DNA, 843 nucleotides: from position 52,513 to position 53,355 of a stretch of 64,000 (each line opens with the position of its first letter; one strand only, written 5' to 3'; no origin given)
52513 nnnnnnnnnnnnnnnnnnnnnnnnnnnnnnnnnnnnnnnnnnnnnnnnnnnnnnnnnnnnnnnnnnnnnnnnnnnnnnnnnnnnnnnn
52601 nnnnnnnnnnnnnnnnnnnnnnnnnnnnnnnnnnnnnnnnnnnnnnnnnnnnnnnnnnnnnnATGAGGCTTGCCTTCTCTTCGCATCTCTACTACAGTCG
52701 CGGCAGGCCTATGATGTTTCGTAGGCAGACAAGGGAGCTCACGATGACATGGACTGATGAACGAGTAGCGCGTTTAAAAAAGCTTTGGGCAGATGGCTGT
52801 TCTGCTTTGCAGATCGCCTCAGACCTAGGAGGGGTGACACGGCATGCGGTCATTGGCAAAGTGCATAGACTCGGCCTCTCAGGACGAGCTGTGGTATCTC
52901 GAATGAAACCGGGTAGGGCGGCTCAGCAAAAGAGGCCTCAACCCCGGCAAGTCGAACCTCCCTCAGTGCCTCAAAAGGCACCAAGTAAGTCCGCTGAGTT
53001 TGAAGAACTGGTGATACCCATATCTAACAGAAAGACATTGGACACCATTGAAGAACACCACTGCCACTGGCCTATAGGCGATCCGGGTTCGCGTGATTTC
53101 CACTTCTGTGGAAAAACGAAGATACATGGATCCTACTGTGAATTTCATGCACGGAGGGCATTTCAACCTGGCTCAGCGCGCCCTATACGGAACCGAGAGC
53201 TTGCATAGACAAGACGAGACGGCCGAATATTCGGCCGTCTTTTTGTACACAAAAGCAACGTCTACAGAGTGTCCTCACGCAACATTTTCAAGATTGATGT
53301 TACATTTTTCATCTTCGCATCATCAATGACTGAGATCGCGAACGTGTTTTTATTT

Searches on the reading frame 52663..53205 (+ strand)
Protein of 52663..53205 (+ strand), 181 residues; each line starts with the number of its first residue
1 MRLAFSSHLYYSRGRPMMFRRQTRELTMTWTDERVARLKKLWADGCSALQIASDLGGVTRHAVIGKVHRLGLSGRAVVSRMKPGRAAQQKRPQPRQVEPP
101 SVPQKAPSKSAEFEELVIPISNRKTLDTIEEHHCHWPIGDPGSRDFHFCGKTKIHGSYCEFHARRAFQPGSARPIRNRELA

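Call 48: search_protein_families(library=pfam, proteins=[window:52663-53205:+], max_evalue=0.0001)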
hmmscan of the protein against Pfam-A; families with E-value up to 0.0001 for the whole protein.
window:52663-53205:+ (181 aa): 1 family
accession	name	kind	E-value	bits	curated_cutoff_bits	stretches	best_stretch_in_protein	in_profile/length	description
PF07750.17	GcrA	-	8.8e-46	156.5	26.9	1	28-173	1-151/155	GcrA cell cycle regulator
